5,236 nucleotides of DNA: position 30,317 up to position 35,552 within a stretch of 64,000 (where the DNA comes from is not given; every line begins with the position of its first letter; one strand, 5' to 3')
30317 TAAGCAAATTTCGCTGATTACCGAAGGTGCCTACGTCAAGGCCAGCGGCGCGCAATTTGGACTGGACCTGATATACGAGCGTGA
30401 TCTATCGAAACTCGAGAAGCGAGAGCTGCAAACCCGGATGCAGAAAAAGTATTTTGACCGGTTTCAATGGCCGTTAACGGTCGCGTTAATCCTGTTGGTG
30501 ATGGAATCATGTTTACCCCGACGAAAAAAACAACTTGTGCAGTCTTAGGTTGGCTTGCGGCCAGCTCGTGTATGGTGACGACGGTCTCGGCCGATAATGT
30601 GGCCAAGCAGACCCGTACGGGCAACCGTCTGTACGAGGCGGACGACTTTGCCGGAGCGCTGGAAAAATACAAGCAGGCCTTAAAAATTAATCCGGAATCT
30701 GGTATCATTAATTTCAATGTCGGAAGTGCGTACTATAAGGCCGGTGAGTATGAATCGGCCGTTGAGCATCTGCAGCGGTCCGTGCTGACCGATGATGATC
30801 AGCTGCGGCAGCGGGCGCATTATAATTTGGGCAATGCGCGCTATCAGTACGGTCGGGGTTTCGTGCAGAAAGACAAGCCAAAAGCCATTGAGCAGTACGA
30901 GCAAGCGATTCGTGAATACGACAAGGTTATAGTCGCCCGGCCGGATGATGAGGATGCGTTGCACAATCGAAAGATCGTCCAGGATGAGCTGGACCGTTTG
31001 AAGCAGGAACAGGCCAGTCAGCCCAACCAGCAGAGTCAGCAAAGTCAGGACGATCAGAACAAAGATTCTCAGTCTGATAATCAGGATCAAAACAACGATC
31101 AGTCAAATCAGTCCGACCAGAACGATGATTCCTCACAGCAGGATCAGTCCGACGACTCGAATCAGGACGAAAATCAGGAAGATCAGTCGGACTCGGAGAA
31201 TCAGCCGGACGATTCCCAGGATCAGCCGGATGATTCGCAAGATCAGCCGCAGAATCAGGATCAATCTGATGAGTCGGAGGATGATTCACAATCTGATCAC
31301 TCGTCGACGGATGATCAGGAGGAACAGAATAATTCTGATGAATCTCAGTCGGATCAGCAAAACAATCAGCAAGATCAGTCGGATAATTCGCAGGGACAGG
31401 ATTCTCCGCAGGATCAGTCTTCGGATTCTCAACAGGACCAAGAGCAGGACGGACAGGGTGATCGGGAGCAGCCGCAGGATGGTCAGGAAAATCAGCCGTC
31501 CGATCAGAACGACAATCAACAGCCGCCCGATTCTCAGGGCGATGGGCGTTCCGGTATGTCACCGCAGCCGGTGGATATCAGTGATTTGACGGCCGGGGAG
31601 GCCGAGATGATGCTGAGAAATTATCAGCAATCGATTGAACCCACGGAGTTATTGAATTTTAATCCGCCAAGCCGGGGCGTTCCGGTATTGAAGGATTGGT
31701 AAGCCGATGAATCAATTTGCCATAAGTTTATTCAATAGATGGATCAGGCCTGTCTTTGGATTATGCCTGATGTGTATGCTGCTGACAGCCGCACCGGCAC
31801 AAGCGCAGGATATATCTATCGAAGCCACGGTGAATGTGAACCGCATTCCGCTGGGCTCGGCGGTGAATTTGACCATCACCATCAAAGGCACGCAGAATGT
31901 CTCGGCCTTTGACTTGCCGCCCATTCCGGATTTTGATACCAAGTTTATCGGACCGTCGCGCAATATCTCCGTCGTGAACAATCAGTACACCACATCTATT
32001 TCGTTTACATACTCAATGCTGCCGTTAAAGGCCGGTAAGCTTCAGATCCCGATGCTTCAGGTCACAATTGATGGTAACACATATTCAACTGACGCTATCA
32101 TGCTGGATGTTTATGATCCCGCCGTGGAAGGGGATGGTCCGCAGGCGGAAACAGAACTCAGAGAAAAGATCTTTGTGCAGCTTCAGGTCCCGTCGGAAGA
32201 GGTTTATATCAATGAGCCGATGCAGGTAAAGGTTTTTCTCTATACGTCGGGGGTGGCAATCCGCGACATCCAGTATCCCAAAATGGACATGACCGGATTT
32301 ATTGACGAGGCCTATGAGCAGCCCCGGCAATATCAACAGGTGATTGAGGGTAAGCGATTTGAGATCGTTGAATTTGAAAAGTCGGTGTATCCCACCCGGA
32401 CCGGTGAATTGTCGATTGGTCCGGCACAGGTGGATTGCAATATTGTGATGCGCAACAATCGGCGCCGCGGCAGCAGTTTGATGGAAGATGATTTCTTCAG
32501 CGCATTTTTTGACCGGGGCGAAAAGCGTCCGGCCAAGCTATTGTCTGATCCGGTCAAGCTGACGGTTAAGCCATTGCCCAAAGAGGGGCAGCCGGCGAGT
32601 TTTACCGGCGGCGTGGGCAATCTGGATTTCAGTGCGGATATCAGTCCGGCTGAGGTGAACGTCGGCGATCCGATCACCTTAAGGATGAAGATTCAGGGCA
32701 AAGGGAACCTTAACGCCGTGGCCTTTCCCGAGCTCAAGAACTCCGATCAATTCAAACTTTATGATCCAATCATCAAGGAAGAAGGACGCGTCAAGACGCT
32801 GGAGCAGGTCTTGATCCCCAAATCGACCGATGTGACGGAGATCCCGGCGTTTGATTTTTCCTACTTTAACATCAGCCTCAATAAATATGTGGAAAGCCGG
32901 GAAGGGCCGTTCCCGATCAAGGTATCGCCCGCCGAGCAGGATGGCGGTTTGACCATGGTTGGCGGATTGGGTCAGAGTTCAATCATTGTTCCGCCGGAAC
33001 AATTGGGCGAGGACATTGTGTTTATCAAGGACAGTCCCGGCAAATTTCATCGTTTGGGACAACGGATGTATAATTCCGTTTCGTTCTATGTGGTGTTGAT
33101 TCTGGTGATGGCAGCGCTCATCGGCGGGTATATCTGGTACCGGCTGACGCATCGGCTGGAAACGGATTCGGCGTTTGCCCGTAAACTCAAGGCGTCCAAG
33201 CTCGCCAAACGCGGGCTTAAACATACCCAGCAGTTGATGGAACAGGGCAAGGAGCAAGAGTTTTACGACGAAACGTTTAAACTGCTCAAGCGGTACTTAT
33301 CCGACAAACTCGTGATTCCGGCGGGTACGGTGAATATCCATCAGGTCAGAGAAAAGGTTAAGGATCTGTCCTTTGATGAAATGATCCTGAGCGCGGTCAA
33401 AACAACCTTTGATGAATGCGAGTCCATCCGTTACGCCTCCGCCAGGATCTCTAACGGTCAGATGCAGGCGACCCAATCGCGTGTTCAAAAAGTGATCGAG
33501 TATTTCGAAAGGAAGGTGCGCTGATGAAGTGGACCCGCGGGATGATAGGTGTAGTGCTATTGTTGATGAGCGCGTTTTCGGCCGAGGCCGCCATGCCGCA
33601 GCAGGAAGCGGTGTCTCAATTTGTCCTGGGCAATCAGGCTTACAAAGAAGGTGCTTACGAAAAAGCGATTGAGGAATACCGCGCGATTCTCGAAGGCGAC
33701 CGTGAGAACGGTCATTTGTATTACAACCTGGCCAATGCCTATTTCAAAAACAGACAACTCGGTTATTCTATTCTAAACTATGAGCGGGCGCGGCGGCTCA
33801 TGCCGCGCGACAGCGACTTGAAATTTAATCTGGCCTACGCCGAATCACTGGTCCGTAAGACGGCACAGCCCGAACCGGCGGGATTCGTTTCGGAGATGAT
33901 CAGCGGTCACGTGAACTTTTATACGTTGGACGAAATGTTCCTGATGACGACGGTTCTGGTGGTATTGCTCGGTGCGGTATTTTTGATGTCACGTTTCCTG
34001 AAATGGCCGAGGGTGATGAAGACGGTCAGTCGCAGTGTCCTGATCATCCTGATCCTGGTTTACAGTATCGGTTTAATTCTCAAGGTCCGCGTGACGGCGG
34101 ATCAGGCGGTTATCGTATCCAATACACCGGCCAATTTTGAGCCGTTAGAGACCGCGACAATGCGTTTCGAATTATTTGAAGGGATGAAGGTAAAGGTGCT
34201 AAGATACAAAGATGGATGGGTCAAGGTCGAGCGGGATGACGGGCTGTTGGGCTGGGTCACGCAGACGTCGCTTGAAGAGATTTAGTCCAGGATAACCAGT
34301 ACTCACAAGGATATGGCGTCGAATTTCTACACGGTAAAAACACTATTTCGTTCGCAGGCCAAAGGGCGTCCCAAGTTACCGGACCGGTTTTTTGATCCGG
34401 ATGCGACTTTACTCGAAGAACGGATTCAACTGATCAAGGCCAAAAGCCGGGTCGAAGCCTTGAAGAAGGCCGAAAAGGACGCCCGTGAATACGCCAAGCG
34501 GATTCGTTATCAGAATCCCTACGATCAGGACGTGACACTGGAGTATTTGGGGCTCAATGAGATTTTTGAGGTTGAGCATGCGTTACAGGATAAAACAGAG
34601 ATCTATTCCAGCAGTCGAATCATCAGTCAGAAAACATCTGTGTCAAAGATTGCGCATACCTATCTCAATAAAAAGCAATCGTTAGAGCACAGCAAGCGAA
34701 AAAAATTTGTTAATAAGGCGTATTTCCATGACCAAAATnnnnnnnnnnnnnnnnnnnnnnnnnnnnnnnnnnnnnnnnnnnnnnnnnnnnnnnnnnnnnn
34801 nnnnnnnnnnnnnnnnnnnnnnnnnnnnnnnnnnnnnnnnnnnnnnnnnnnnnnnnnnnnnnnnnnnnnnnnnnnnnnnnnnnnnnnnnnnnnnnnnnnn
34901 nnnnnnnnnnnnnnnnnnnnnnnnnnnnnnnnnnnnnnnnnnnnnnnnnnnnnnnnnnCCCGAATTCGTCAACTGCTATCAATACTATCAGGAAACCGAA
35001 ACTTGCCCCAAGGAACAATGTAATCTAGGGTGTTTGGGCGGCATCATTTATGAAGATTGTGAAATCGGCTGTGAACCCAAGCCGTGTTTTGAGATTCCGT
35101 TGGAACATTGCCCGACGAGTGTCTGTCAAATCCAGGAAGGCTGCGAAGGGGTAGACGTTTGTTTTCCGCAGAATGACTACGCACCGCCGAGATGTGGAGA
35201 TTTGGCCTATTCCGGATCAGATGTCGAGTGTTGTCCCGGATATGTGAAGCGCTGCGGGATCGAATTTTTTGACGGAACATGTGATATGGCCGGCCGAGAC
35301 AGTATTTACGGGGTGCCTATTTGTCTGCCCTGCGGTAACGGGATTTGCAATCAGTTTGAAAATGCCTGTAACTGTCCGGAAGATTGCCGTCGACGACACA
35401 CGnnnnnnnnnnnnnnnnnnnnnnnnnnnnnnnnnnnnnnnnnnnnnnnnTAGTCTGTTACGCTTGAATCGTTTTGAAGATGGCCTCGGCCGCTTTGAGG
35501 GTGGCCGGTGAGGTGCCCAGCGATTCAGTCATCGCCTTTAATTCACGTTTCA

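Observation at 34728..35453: Novel cysteine-rich secreted protein (~30 Cys in ~150 aa) immediately after the Bat operon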

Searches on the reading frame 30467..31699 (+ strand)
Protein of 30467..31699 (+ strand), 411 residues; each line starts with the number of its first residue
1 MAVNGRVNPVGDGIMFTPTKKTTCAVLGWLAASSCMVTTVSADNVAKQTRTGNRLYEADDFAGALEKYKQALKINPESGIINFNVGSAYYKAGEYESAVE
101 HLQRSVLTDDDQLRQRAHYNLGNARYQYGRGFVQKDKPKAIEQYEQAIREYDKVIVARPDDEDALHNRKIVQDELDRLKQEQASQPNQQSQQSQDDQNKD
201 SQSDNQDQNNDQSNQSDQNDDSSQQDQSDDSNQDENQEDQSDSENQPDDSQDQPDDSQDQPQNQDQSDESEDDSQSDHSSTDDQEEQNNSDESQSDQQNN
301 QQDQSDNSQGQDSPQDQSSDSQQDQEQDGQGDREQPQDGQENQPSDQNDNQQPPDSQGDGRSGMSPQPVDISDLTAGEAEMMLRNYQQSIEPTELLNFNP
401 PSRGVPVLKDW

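Call 67: search_protein_families(library=pfam, proteins=[window:30467-31699:+], max_evalue=0.00001)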
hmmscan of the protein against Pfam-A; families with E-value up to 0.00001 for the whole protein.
window:30467-31699:+ (411 aa): 7 families
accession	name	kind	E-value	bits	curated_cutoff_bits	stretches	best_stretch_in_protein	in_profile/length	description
PF13414.12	TPR_11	-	8.5e-15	54.6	26.8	1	52-93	1-42/42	TPR repeat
PF07719.23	TPR_2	-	1.6e-13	50.1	27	0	51-77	7-33/34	Tetratricopeptide repeat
PF13432.12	TPR_16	-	2.6e-10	41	32.7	1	51-106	3-58/65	Tetratricopeptide repeat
PF00515.34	TPR_1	-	9.9e-10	38.3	27.8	0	83-105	5-27/34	Tetratricopeptide repeat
PF14559.12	TPR_19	-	1.6e-09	38.4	25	1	55-112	1-58/68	Tetratricopeptide repeat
PF13428.12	TPR_14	-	2e-06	28.4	23.5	0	52-80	8-36/44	Tetratricopeptide repeat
PF13424.12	TPR_12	-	2e-06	28.3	30.1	0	82-149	6-73/77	Tetratricopeptide repeat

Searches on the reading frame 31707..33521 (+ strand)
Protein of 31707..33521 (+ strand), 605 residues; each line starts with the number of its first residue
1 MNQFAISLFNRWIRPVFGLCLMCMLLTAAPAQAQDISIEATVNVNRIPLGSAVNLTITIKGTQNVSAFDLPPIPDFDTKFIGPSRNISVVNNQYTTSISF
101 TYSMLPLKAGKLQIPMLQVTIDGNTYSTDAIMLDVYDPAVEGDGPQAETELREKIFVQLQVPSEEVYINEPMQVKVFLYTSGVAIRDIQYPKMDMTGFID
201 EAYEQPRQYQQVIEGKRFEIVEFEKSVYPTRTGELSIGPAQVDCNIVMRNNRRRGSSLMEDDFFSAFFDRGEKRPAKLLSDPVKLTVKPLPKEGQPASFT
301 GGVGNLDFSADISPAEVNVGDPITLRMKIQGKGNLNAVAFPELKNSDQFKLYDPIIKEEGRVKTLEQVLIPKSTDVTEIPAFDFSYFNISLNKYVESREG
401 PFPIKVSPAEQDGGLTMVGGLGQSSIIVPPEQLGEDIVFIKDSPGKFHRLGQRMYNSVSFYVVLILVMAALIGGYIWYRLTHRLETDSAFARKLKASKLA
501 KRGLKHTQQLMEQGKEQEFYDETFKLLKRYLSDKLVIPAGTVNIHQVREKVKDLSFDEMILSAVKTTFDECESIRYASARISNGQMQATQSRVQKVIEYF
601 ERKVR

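Call 67: search_protein_families(library=pfam, proteins=[window:31707-33521:+], max_evalue=0.00001)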
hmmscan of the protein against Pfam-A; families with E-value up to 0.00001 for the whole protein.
window:31707-33521:+ (605 aa): 1 family
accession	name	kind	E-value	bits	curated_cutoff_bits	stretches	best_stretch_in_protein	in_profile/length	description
PF13584.12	BatD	-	1e-31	109.9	24.1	2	40-135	1-92/92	BatD DUF11 like domain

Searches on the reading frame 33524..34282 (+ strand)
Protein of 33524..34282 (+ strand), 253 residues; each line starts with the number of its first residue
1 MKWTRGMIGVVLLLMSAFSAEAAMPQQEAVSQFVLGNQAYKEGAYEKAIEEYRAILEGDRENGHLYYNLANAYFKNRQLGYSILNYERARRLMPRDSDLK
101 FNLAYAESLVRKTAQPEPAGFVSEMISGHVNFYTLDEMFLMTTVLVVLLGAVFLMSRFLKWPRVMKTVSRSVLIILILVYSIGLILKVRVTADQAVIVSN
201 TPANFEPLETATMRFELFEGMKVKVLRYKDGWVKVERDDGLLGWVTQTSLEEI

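Call 28: search_protein_families(library=pfam, proteins=[window:33524-34282:+], max_evalue=0.1)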
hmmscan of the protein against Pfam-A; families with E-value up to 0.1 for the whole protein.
window:33524-34282:+ (253 aa): 14 families
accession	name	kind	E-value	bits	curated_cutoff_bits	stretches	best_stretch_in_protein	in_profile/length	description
PF07719.23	TPR_2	-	3.5e-07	30.3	27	2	65-96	3-34/34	Tetratricopeptide repeat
PF13414.12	TPR_11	-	3.3e-06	27.1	26.8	1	36-76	1-41/42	TPR repeat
PF24575.1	TPR_Slam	-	5.3e-06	27.3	35.2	1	26-79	44-97/104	Surface lipoprotein assembly modifier, N-terminal TPR repeats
PF14559.12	TPR_19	-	1.1e-05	26.1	25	1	40-79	2-41/68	Tetratricopeptide repeat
PF00515.34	TPR_1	-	1.5e-05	25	27.8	1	66-95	4-33/34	Tetratricopeptide repeat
PF06347.19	SH3_4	-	3.3e-05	24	24.1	1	207-250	11-54/56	Bacterial SH3 domain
PF18348.7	SH3_16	-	5.3e-05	23.3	25.8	1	211-250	9-49/49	Bacterial dipeptidyl-peptidase Sh3 domain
PF08239.17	SH3_3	-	5.4e-05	23.7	27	1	219-247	21-50/54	Bacterial SH3 domain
PF13432.12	TPR_16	-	0.002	18.9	32.7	1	35-79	3-47/65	Tetratricopeptide repeat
PF13431.12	TPR_17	-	0.0052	17.4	24.4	1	52-79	2-29/34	Tetratricopeptide repeat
PF10140.15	YukC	-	0.027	13.8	27.4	1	8-79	203-270/357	WXG100 protein secretion system (Wss), protein YukC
PF13457.12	GW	-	0.052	14.7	21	0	190-250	13-75/76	GW (Gly-Tryp) dipeptide domain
PF13424.12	TPR_12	-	0.067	13.8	30.1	0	44-93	25-75/77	Tetratricopeptide repeat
PF23914.1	TPR_CcmH_CycH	-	0.075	13.3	42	0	67-113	54-98/158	Cytochrome c-type biogenesis protein H TPR domain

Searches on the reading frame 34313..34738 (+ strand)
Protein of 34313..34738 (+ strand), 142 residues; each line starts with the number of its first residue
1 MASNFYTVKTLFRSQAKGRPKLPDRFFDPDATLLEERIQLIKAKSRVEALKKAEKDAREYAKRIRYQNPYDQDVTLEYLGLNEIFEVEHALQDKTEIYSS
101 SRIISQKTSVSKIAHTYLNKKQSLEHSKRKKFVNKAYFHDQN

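Call 28: search_protein_families(library=pfam, proteins=[window:34313-34738:+], max_evalue=0.1)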
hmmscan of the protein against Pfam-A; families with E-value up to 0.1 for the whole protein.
window:34313-34738:+ (142 aa): 1 family
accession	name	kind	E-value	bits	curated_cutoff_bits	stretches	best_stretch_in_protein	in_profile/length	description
PF14119.11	DUF4288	-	8.8e-18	64.8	27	1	5-99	1-84/84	Domain of unknown function (DUF4288)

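Call 76: search_solved_structures(query=window:34313-34738:+, max_evalue=1)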
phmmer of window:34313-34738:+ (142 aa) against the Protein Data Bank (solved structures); distinct sequences matched with E-value up to 1: 1.
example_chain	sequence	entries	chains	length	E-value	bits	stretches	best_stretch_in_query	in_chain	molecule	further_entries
6sf4_A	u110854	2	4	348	0.27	14.5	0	68-107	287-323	Ribonucleoside-diphosphate reductase, beta subunit 1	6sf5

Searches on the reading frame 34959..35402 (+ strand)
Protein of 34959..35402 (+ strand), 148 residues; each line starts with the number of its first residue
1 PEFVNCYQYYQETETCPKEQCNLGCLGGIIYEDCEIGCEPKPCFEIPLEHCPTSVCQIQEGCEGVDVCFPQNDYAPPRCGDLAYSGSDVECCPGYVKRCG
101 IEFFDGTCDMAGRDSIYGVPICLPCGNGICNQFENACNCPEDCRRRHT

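Call 63: predict_structure(alignment_id=A3)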
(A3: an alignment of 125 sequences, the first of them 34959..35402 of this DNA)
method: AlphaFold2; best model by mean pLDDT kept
length: 148 residues; sequences in the alignment: 125
mean_pLDDT: 93.2   pTM: 0.81
mean pLDDT of the five models: 93.2, 93.1, 93.1, 87.8, 85.9
residues with pLDDT >= 90: 126; 70-90: 19; 50-70: 1; < 50: 2
segments of 3 or more residues with pLDDT < 50: none
pLDDT, mean of each block of 10 residues (from residue 1): 92 96 91 94 97 96 96 89 91 97 93 94 97 96 75
secondary structure, 60 per line:
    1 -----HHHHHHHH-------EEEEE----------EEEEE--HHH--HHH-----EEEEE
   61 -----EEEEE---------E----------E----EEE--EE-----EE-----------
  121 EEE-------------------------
elements in order: H6-13 E21-25 E36-40 E56-60 E66-70 E96-98 E121-123

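Call 66: fold_search(model_id=the predicted structure, library=pdb)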
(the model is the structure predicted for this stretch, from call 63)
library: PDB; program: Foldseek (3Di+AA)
matches with E <= 10: 46; with E <= 0.001: 0
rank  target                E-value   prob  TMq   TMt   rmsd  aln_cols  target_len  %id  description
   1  6cuc_MODEL_1_A        1.0e+00  0.13  0.17  0.31  11.3        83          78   16  Solution structure of double knot toxin (DkTx) (released 2019-03-27)
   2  4nzt_M                1.8e+00  0.08  0.17  0.08  11.8        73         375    7  Crystal structure of the antibody-binding region of Protein M (Protein M TD) in complex with anti-infleunza hemaggluti (released 2014-02-19)
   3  2b0u_C                3.4e+00  0.01  0.14  0.09  16.8       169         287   12  The Structure of the Follistatin:Activin Complex (released 2005-10-11)
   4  4nzr_M                3.8e+00  0.05  0.17  0.08  11.8        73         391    7  Crystal structure of the antibody-binding region of Protein M (Protein M TD) in complex with anti-HIV antibody PGT135  (released 2014-02-19)
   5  9dey_B                3.8e+00  0.01  0.15  0.13   7.9        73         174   19  Human norovirus GII.4 Sydney protease (released 2025-02-19)
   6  3hh2_D                3.8e+00  0.01  0.14  0.11  11.8       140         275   13  Crystal structure of the myostatin:follistatin 288 complex (released 2009-08-04)
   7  5irx_E                4.0e+00  0.02  0.14  0.25  14.3        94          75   17  Structure of TRPV1 in complex with DkTx and RTX, determined in lipid nanodisc (released 2016-05-25)
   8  5o4g_C                4.0e+00  0.01  0.14  0.06  13.4       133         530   19  HER2 in complex with Fab MF3958 (released 2018-05-16)
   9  6ey6_B                4.3e+00  0.01  0.09  0.07  17.9        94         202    8  C-terminal part (residues 315-516) of PorM with the llama nanobody nb130 (released 2018-02-07)
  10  2vpw_B                5.1e+00  0.02  0.13  0.11  10.3        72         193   19  Polysulfide reductase with bound menaquinone (released 2008-06-10)
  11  8xm5_C                5.1e+00  0.01  0.14  0.04  19.3       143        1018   11  Cryo-EM structure of SARS-CoV-2 Omicron EG.5 spike protein(6P), RBD-closed state (released 2024-07-03)
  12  9ypb_C                5.5e+00  0.01  0.12  0.04  16.8       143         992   11  Fab-14/SARS-CoV-2 D614G spike complex, Mode IV, subgroup II conformation (released 2026-03-18)
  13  2p6a_D                5.8e+00  0.01  0.14  0.10  11.2       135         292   13  The structure of the Activin:Follistatin 315 complex (released 2007-04-03)
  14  5lnl_H                5.8e+00  0.01  0.13  0.14  16.7       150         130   10  Crystal structure of Hsf 1608-1749 putative domain 1 (released 2017-02-15)
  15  5hdi_A                6.2e+00  0.04  0.11  0.04   8.8        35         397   17  Structural characterization of CYP144A1, a Mycobacterium tuberculosis cytochrome P450 (released 2016-05-04)
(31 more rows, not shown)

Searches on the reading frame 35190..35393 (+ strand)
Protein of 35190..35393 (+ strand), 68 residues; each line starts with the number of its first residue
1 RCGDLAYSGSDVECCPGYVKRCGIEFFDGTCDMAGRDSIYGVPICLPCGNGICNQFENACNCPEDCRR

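Call 80: find_homologous_proteins(query=A4, max_evalue=0.001)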
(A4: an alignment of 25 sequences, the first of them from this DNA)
Query A4 (25 sequences) (68 aa, profile of the alignment): 107 proteins with E <= 0.001 among 174 candidates.
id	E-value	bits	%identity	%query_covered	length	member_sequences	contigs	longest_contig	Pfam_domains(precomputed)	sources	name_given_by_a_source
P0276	3.3e-20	90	41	79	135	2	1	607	-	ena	-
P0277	6.6e-19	86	40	79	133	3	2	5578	-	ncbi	-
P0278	1.3e-16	78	36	96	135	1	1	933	-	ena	-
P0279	5.8e-14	70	41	93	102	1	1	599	-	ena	-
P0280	1.0e-13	69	54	41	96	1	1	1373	-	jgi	jgi:hypothetical protein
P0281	1.2e-12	66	44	81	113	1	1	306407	-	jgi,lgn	-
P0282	2.4e-12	65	41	68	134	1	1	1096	-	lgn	-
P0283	6.3e-12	63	38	81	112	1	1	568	-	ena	-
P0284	1.6e-11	62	58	35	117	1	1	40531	-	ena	-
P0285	2.0e-11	62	43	81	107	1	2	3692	-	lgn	-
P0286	4.1e-11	61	72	96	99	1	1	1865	-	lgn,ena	-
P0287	4.5e-11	61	37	96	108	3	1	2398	-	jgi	-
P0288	1.0e-10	59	56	57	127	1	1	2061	-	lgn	-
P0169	1.1e-10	59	48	99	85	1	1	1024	-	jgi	jgi:hypothetical protein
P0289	2.0e-10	58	43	79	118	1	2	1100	-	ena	-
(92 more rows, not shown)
